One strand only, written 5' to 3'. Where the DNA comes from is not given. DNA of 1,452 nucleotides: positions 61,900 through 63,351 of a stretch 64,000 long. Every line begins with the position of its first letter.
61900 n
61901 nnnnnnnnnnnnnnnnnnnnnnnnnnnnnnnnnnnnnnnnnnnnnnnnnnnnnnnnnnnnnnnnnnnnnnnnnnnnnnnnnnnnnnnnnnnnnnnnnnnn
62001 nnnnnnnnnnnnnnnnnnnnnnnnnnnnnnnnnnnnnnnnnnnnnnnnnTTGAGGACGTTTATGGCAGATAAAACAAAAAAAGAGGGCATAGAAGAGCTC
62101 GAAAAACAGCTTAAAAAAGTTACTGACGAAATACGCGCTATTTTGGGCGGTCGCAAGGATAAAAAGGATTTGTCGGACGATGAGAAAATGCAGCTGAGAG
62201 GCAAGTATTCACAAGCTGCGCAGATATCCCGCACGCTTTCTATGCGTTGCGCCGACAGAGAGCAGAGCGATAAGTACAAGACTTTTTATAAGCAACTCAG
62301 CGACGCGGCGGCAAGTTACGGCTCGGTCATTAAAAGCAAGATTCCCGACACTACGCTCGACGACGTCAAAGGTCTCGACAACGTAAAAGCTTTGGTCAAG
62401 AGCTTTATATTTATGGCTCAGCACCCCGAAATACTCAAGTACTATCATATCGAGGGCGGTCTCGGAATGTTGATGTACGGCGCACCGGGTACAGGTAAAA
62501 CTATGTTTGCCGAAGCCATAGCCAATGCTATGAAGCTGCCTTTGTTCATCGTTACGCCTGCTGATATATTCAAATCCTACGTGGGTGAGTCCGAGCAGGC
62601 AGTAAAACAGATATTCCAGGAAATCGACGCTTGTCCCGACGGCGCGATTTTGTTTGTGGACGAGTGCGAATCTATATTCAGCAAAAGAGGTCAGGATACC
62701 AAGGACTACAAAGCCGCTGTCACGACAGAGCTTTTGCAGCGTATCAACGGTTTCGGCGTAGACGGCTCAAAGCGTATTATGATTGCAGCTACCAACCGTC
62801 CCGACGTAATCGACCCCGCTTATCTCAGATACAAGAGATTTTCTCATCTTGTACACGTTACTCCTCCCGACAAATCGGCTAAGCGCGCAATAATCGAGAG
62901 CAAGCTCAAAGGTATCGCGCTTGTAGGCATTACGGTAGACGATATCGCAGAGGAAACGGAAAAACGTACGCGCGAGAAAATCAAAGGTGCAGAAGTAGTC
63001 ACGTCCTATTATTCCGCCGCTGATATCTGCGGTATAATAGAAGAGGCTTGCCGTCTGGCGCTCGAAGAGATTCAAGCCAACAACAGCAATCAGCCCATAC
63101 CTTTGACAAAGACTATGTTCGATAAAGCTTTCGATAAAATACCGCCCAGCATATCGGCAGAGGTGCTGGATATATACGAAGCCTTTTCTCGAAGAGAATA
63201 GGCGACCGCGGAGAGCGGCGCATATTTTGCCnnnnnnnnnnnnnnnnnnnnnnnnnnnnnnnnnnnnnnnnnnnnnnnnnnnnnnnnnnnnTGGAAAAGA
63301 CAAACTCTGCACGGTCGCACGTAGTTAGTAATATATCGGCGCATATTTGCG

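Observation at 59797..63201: Possible bacterial ESCRT-III/Vps4-like module: two coiled-coil proteins followed by a MIT-like-domain AAA+ ATPase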

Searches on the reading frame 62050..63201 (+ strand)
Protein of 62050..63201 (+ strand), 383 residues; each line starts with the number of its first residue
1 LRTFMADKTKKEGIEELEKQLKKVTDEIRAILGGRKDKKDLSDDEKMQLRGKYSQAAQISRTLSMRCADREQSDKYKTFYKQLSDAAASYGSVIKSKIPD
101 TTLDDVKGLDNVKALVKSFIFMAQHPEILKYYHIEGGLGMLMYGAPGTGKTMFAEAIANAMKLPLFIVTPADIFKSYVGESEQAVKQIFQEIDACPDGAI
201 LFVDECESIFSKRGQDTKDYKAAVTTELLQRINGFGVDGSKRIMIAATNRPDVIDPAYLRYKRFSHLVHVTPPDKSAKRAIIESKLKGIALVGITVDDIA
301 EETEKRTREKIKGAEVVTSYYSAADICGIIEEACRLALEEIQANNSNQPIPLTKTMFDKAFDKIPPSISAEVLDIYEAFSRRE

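Call 3: search_protein_families(library=pfam, proteins=[window:62050-63201:+], max_evalue=0.1)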
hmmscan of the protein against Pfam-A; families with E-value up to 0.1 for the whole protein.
window:62050-63201:+ (383 aa): 25 families
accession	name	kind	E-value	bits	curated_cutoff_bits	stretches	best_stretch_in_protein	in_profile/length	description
PF00004.35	AAA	-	1.9e-32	112.9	21.2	1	140-270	1-129/131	ATPase family associated with various cellular activities (AAA)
PF07728.20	AAA_5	-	7.5e-05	23.2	22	1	140-207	2-76/139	AAA domain (dynein-related subfamily)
PF05707.18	Zot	-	0.00024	21.1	20.3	1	185-266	69-119/197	Zonular occludens toxin (Zot)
PF17862.7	AAA_lid_3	-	0.00054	19.9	27.2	1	318-344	11-37/45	AAA+ lid domain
PF09336.16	Vps4_C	-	0.00094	19.6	21.3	1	332-380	10-57/61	Vps4 C terminal oligomerisation domain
PF01078.27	Mg_chelatase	-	0.002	18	20.3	1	136-159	21-44/207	Magnesium chelatase, subunit ChlI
PF05496.18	RuvB_N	-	0.0023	18.2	27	1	140-206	36-93/159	Holliday junction DNA helicase RuvB P-loop domain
PF05729.18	NACHT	-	0.0046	17.3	26.7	0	140-161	3-24/167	NACHT domain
PF13481.12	AAA_25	-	0.0054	16.8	27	0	134-158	30-54/195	AAA domain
PF06068.19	TIP49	-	0.0055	16.4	23.8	1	136-188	49-103/347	TIP49 P-loop domain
PF13479.12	AAA_24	-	0.0068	16.7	27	1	140-168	5-29/195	AAA domain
PF01057.23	Parvo_NS1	-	0.012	15.1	20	1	141-163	117-139/271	Parvovirus non-structural protein NS1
PF13671.12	AAA_33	-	0.025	15.3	27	1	141-184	3-44/143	AAA domain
PF13401.12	AAA_22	-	0.03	15.1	27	0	140-193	8-59/130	AAA domain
PF00910.28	RNA_helicase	-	0.034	15.1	21.5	1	141-162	2-23/105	RNA helicase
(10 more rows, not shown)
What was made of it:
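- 63043..63189 (+): AAA C-terminal helix region with a Vps4_C-like signal (residues 332-380). PF09336 at 19.6 bits, below the GA of 21.3 (call 3).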

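Call 5: search_solved_structures(query=window:62050-63201:+, max_evalue=1e-10, show_alignments=2)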
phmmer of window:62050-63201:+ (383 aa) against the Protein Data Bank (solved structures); distinct sequences matched with E-value up to 1e-10: 264 (the best 60 are shown).
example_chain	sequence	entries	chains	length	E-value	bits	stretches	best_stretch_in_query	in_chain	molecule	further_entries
5vc7_A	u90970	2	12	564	1.9e-65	224.6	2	93-307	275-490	VCP-like ATPase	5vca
5g4g_A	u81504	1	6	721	2.7e-65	224.1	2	93-306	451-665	VCP-LIKE ATPASE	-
5g4f_A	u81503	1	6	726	2.8e-65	224.1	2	93-306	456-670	VCP-LIKE ATPASE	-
6chs_H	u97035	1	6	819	3.9e-61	210.4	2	93-381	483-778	Putative cell division control protein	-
6oaa_B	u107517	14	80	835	9.5e-61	209.2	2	94-304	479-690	Cell division control protein 48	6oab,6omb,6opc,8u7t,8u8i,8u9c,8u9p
8dar_A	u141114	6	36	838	9.6e-61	209.1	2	94-304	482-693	Cell division control protein 48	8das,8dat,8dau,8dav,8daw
5c18_A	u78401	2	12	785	1.6e-60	208.4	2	96-380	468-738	Transitional endoplasmic reticulum ATPase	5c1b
6oa9_A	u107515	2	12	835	2.5e-60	207.8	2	94-304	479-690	Cell division control protein 48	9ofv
7wub_C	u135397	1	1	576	3.4e-60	207.4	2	96-341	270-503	Transitional endoplasmic reticulum ATPase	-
7wub_D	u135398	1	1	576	3.9e-60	207.1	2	96-341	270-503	Transitional endoplasmic reticulum ATPase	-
1r7r_A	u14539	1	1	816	6e-60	206.5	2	96-341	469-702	Transitional endoplasmic reticulum ATPase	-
7rlj_A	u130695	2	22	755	6.1e-60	206.5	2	96-341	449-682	Transitional endoplasmic reticulum ATPase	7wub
8yka_A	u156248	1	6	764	6.4e-60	206.4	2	96-341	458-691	Transitional endoplasmic reticulum ATPase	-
7mdm_B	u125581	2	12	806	6.8e-60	206.3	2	93-341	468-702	Transitional endoplasmic reticulum ATPase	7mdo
5c19_A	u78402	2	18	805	6.9e-60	206.3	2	96-341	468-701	Transitional endoplasmic reticulum ATPase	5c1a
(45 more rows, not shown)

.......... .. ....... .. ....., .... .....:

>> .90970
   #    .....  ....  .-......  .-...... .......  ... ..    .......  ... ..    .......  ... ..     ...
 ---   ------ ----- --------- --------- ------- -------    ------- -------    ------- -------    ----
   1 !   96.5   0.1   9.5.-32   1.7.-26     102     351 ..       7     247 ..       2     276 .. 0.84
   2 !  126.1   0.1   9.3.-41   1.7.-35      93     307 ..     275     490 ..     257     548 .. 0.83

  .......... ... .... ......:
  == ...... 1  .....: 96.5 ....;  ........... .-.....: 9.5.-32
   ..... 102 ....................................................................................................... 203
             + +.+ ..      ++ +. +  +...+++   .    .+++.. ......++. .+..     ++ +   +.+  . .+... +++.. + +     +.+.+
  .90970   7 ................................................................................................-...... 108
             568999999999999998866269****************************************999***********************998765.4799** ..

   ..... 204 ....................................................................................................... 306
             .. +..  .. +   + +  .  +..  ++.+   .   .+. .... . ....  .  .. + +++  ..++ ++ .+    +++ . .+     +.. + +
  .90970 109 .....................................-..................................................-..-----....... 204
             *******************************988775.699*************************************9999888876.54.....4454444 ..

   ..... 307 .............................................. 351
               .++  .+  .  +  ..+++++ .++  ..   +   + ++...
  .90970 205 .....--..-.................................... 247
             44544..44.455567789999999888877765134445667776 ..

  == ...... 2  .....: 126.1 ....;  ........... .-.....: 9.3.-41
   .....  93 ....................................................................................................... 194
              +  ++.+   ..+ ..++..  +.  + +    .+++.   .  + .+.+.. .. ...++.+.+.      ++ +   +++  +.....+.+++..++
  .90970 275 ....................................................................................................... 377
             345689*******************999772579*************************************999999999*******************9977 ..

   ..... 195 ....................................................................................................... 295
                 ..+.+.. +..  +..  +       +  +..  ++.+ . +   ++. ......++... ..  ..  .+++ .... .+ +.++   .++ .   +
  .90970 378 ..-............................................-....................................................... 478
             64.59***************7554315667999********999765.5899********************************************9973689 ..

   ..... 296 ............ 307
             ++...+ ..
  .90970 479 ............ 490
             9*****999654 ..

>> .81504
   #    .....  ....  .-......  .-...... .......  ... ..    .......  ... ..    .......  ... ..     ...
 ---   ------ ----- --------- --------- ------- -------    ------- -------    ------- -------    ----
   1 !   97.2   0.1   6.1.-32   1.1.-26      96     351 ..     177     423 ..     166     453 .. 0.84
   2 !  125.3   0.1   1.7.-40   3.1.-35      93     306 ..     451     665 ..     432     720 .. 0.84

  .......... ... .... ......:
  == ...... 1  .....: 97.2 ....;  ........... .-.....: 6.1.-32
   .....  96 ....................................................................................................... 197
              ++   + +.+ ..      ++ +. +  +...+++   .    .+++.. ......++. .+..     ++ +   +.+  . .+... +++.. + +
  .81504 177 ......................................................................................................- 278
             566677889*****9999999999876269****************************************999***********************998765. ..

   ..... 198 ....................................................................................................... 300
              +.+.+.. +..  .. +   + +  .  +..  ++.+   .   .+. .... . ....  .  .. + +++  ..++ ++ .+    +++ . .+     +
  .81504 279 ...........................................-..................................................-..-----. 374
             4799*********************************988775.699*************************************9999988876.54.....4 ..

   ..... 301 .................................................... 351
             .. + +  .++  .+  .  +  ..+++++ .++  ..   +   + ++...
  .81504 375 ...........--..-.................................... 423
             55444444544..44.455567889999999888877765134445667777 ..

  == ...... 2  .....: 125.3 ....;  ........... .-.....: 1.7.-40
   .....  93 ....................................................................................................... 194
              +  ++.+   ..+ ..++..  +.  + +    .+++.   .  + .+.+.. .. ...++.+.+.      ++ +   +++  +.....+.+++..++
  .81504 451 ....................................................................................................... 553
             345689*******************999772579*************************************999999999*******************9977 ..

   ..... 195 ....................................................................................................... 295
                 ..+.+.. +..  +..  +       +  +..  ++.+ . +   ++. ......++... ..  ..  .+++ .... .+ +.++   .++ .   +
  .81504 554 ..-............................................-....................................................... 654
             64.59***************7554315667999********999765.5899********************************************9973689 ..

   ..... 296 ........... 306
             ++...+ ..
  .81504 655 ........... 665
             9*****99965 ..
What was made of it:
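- On Vps4 / katanin / spastin ('meiotic') AAA clade: The top 60 PDB hits are all Cdc48, p97, VAT, AFG2, NVL or Rix7 (call 5). The SRH reads LRYKRF and aligns to VAT LRAGRF, giving R-x-x-R (call 5).
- Closest known: Cdc48 / VAT / p97. Same: The SRH pattern is the same, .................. (call 5).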

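Call 6: search_protein_families(library=padloc, proteins=[window:62050-63201:+], max_evalue=0.01)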
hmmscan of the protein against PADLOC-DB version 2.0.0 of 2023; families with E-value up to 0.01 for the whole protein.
window:62050-63201:+ (383 aa): 8 families
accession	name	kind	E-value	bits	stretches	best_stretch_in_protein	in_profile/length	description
PDLC02196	IetA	-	3.6e-34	116.8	1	45-313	31-292/374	-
PDLC04232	IetA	-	5.6e-29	99.6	1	58-301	44-275/330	-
PDLC02195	IetA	-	1.8e-23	81.5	1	111-336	111-315/395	-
PDLC04231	IetA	-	6e-17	60.3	1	128-272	108-246/262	-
PDLC00914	TRIP13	-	7.6e-16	56.4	1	141-308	75-253/302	TRIP13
PDLC00915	TRIP13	-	9.1e-14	49.5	1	140-303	66-241/302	TRIP13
PDLC05035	PDC-S53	-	9.6e-05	18.6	1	140-209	513-589/900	-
PDLC04140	mad8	-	0.003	15.1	0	140-226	30-129/314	mads_8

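Call 7: search_protein_families(library=ncbifam, proteins=[window:62050-63201:+], max_evalue=0.01)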
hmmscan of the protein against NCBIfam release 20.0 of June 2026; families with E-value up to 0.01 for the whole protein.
window:62050-63201:+ (383 aa): 26 families (the best 25 are shown)
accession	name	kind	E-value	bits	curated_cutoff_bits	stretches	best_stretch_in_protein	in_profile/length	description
TIGR01243.1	CDC48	subfamily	5.7e-45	153.9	802.65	1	78-381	427-727/733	CDC48 family AAA ATPase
NF003069.1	PRK03992.1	subfamily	2.8e-38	132.1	500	1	64-312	93-342/379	proteasome-activating nucleotidase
NF041006.2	cell_div_CdvC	equivalog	1.3e-36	126.3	650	1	87-382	87-367/370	cell division protein CdvC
TIGR01242.2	TIGR01242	subfamily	1.9e-35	122.5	500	1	97-316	107-329/362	proteasome-activating nucleotidase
TIGR01241.2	FtsH_fam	equivalog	2.5e-33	115.7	600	1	83-304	141-364/598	ATP-dependent zinc metalloprotease FtsH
NF047747.1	PrtsmActNtasePan2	equivalog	4.4e-32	111.8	700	1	82-312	131-362/397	proteasome-activating nucleotidase Pan2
NF047748.1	PrtsmActNtasePan1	equivalog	7.5e-31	107.5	750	1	79-319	122-366/405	proteasome-activating nucleotidase Pan1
NF042959.1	IteA_antiphage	equivalog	8.3e-31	107.5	510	1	45-312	31-294/367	anti-phage ATPase IteA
TIGR03689.1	pup_AAA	equivalog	6.4e-30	104.3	504.75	1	89-304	167-393/512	proteasome ATPase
NF008004.0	PRK10733.1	equivalog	5.2e-28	97.4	1008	1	100-293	148-342/644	ATP-dependent zinc metalloprotease FtsH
TIGR03922.1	T7SS_EccA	equivalog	1.7e-07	30.2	466.65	1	140-233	315-411/557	type VII secretion AAA-ATPase EccA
TIGR02881.1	spore_V_K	equivalog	1.2e-06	27.8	422.95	1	103-220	5-125/261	stage V sporulation protein K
TIGR02880.1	cbbX_cfxQ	equivalog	1.4e-05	24.5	459.25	1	105-232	23-154/284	CbbX protein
NF003745.1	PRK05342.1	equivalog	1.6e-05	24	359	1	140-214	112-191/418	ATP-dependent Clp protease ATP-binding subunit ClpX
NF003229.0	PRK04195.1-5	equivalog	2.3e-05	23.3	280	1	103-211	16-117/413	replication factor C large subunit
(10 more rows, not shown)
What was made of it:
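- Closest known: ESCRT-III / Vps4. Different: The AAA core is closer to CDC48/PAN, with R-x-x-R arginine spacing (calls 5, 7).
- Closest known: Cdc48 / VAT / p97. Same: These are the best-scoring profiles and solved structures for the AAA core: VAT D2 at 126 bits, CDC48 at 154 bits, PAN at 132 bits (calls 5, 7).
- It is of the substrate-threading classical clade: VAT/Cdc48 D2 at 126 bits per domain, CDC48/PAN/CdvC profiles (calls 5, 7).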

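Call 19: find_homologous_proteins(query=window:62050-63201:+, max_evalue=1e-20)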
Query window:62050-63201:+ (383 aa): 2042 proteins with E <= 1e-20 among 8000 candidates; the best 120 are listed.
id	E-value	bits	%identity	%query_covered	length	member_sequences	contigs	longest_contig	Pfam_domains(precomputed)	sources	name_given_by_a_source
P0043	3.5e-243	824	99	99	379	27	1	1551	PF00004.36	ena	-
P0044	1.5e-228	776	93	99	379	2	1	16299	PF00004.36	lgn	-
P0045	1.4e-216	737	87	99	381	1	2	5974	PF00004.36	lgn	-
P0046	3.9e-213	725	88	98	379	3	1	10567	PF00004.36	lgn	-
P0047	3.8e-211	719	86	98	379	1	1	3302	PF00004.36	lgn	-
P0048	5.9e-210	715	87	97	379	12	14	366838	PF00004.36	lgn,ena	-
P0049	4.1e-191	653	80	98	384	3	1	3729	PF00004.36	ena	-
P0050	6.9e-191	652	79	97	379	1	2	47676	PF00004.36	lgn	-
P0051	7.0e-191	652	79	97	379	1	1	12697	PF00004.36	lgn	-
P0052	4.3e-190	649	79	97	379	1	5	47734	PF00004.36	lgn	-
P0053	5.1e-189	646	79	98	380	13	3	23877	PF00004.36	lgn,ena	-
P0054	2.6e-187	640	78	97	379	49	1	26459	PF00004.36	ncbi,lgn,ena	-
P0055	1.2e-186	638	77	98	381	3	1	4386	PF00004.36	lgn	-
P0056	4.9e-186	636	77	98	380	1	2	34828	PF00004.36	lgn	-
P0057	2.2e-185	634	77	97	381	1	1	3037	PF00004.36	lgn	-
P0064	5.9e-177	606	74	97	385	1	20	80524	PF00004.36,PF07728.21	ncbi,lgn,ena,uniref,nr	ncbi:MAG TPA: ATP-binding protein [Candidatus Borkfalkia avistercoris]|uniref:ATP-binding protein n=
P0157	1.4e-170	585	69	99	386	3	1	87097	PF09336.17,PF00004.36,PF07728.21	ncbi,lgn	-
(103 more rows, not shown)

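Call 20: find_encoding_contigs(protein=P0064, flank=10000, max_places=2)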
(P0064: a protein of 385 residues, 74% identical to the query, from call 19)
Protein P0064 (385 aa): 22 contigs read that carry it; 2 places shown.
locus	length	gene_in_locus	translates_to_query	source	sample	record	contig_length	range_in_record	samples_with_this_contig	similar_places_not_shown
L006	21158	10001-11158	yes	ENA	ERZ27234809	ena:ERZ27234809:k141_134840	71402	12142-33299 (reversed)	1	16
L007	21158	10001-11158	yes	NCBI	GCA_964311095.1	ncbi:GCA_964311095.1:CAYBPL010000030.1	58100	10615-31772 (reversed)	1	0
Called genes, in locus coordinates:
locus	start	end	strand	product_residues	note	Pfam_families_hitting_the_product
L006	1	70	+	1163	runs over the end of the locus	PF18887:MBG_3 (faint)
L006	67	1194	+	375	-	-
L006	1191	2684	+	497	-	-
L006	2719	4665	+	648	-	-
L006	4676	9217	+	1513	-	PF13195:DUF4011 (weak), PF13086:AAA_11, PF13245:AAA_19 (faint), PF13604:AAA_30 (faint), PF13086:AAA_11, PF13087:AAA_12, PF18741:MTES_1575 (weak)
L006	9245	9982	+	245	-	-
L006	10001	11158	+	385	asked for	PF00004:AAA, PF07728:AAA_5 (weak)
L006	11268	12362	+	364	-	PF00248:Aldo_ket_red, PF13183:Fer4_8 (weak), PF13237:Fer4_10 (faint), PF13187:Fer4_9 (weak)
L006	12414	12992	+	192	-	PF12822:ECF_trnsprt (weak)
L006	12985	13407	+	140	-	PF08973:TM1506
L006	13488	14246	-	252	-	PF06541:ABC_trans_CmpB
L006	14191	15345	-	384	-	PF13439:Glyco_transf_4, PF13579:Glyco_trans_4_4, PF00534:Glycos_transf_1, PF13692:Glyco_trans_1_4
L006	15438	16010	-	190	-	-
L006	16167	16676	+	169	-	PF00210:Ferritin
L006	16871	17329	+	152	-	PF13302:Acetyltransf_3 (weak), PF00583:Acetyltransf_1, PF13673:Acetyltransf_10, PF13508:Acetyltransf_7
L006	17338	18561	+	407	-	PF07690:MFS_1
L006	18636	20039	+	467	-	PF03023:MurJ, PF01554:MatE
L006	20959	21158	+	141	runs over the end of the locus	PF00583:Acetyltransf_1, PF13673:Acetyltransf_10 (weak), PF13508:Acetyltransf_7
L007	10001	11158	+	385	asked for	PF00004:AAA, PF07728:AAA_5 (weak)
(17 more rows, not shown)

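Call 21: find_encoding_contigs(protein=P0157, flank=10000, max_places=2)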
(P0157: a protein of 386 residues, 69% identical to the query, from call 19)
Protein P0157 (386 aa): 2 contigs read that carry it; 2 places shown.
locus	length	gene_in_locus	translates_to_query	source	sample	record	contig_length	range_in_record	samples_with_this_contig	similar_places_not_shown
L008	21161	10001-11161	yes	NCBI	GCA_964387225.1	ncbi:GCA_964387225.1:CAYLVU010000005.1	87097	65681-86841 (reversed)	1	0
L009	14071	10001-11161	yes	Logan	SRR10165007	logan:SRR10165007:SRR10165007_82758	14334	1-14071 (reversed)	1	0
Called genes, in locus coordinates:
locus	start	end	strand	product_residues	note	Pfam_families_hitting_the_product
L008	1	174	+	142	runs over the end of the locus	?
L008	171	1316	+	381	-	-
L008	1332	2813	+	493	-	-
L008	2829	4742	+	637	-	-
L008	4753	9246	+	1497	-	PF13195:DUF4011 (weak), PF13086:AAA_11 (weak), PF13245:AAA_19 (faint), PF13604:AAA_30 (faint), PF13086:AAA_11, PF13087:AAA_12, PF18741:MTES_1575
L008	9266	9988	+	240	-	-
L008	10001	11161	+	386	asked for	PF07728:AAA_5 (faint), PF09336:Vps4_C (faint), PF00004:AAA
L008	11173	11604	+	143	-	PF00692:dUTPase, PF22769:DCD (faint)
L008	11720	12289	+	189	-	PF02390:Methyltransf_4, PF13649:Methyltransf_25 (weak)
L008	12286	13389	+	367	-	PF00465:Fe-ADH, PF13685:Fe-ADH_2, PF25137:ADH_Fe_C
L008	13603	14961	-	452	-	PF18073:Zn_ribbon_LapB, PF00154:RecA_N (weak), PF13481:AAA_25, PF03796:DnaB_C (weak), PF06745:ATPase, PF23442:DUF7125, PF13191:AAA_16 (weak), PF05362:Lon_C, +1 more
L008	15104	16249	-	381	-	PF01128:IspD, PF12804:NTP_transf_3, PF02542:YgbB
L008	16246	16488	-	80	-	PF01479:S4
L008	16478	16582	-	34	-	-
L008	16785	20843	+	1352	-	PF04563:RNA_pol_Rpb2_1, PF04561:RNA_pol_Rpb2_2, PF04565:RNA_pol_Rpb2_3, PF10385:RNA_pol_Rpb2_45, PF00562:RNA_pol_Rpb2_6, PF04560:RNA_pol_Rpb2_7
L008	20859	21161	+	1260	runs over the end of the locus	PF04997:RNA_pol_Rpb1_1, PF00623:RNA_pol_Rpb1_2, PF04983:RNA_pol_Rpb1_3, PF05000:RNA_pol_Rpb1_4, PF04998:RNA_pol_Rpb1_5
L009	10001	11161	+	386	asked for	PF07728:AAA_5 (faint), PF09336:Vps4_C (faint), PF00004:AAA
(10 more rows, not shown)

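Call 23: search_protein_families(library=pfam, proteins=[L006:2719-4665:+, L006:9245-9982:+, L006:1191-2684:+, L006:67-1194:+], max_evalue=0.1)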
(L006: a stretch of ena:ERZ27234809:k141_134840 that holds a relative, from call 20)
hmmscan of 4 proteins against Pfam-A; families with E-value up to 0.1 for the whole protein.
L006:2719-4665:+ (648 aa): 2 families
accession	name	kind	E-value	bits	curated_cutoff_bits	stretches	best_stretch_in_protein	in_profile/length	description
PF12168.13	DNA_pol3_tau_4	-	0.012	16.4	25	1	98-143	27-76/82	DNA polymerase III subunits tau domain IV DnaB-binding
PF18853.6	LPD37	-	0.052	13.5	27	1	285-324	72-112/243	Large polyvalent protein associated domain 37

L006:9245-9982:+ (245 aa): 4 families
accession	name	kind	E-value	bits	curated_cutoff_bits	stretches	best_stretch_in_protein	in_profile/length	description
PF07318.18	DUF1464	-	0.015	15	23.5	1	111-205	229-307/327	Protein of unknown function (DUF1464)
PF03177.20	Nucleoporin_C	-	0.038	13.1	25.9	1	79-185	93-207/672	Non-repetitive/WGA-negative nucleoporin C-terminal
PF00344.25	SecY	-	0.074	12.8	32.2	1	84-143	211-268/306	SecY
PF17027.11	Bromo_TP_like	-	0.086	13.5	21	0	31-84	40-94/119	Histone-fold protein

L006:1191-2684:+ (497 aa): 0 families

L006:67-1194:+ (375 aa): 1 family
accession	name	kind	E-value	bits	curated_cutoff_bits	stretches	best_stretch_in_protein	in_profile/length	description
PF16554.10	OAM_dimer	-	0.073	14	25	0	149-195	29-75/78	Dimerisation domain of d-ornithine 4,5-aminomutase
